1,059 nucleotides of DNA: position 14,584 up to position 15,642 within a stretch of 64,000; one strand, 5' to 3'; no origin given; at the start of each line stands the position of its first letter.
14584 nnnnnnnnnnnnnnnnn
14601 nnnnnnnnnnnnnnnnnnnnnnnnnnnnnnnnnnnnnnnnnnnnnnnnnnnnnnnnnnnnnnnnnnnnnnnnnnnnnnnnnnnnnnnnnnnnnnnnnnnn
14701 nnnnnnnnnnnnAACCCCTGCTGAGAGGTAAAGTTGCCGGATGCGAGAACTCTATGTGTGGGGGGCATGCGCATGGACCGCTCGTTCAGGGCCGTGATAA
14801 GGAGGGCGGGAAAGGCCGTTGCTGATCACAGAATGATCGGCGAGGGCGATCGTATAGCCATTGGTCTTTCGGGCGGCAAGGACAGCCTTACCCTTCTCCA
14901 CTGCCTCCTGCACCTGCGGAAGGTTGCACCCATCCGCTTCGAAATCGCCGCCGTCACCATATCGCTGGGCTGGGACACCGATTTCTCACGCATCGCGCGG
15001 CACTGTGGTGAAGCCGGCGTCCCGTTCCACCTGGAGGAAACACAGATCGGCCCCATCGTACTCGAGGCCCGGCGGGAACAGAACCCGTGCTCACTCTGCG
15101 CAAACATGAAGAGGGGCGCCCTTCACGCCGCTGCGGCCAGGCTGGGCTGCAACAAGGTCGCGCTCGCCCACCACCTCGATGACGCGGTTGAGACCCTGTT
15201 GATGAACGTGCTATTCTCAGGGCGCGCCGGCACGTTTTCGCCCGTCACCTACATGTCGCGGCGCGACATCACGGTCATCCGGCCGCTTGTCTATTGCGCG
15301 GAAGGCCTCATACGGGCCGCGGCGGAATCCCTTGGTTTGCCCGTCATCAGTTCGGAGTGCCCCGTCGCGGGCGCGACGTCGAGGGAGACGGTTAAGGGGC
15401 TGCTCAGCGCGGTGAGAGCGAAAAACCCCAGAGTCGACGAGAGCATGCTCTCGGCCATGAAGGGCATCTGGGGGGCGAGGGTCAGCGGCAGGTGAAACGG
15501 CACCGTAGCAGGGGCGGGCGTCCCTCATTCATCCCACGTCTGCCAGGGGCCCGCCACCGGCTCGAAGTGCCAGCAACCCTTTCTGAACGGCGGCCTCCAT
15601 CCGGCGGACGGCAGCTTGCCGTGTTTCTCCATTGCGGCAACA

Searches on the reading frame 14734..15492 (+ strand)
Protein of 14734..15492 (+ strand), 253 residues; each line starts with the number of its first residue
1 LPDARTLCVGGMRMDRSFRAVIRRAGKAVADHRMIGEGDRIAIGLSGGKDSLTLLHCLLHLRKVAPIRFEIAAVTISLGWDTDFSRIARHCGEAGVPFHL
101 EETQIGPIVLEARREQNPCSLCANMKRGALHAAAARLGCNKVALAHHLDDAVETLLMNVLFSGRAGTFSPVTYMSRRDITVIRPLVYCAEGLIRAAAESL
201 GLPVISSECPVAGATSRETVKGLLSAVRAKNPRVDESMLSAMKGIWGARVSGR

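Call 3: search_protein_families(library=pfam, proteins=[window:14734-15492:+], max_evalue=1)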
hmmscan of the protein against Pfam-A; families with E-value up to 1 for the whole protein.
window:14734-15492:+ (253 aa): 2 families
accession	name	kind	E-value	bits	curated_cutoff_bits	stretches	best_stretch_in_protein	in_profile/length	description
PF01171.26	ATP_bind_3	-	5.8e-16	59.2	27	1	41-202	2-161/182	PP-loop family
PF03054.22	tRNA_Me_trans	-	0.21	11.7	20.6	0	79-148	48-128/202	tRNA methyl transferase HUP domain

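Call 4: search_protein_families(library=ncbifam, proteins=[window:14734-15492:+], max_evalue=1)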
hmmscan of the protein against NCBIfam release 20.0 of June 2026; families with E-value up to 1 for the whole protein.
window:14734-15492:+ (253 aa): 8 families
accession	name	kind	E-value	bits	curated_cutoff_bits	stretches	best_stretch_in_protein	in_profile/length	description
NF007972.0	PRK10696.1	equivalog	6.5e-56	189.8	272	1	14-245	17-251/295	tRNA 2-thiocytidine(32) synthetase TtcA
TIGR02432.1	lysidine_TilS_N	equivalog_domain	5.4e-19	68.9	93.6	1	40-206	1-169/189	tRNA lysidine(34) synthetase TilS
NF049949.1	tRNAsynTtuAPyrococ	equivalog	4.3e-14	52.4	450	1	23-235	32-246/292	tRNA-5-methyluridine(54) 2-sulfurtransferase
NF047749.1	tRNAThiolNcsA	equivalog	2.5e-12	46.6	500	1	27-241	42-274/322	tRNA 2-thiolation protein NcsA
NF007942.0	PRK10660.1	equivalog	5.9e-11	41.8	606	1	34-205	13-180/439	tRNA lysidine(34) synthetase TilS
TIGR00269.1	TIGR00269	hypoth_equivalog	0.01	16.1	62.75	1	180-242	2-64/104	TIGR00269 family protein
TIGR00268.2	TIGR00268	equivalog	0.014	14.7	150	1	34-152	9-125/259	ATP-dependent sacrificial sulfur transferase LarE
NF001138.1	PRK00143.1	equivalog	0.021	13.8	284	1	41-150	2-125/345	tRNA 2-thiouridine(34) synthase MnmA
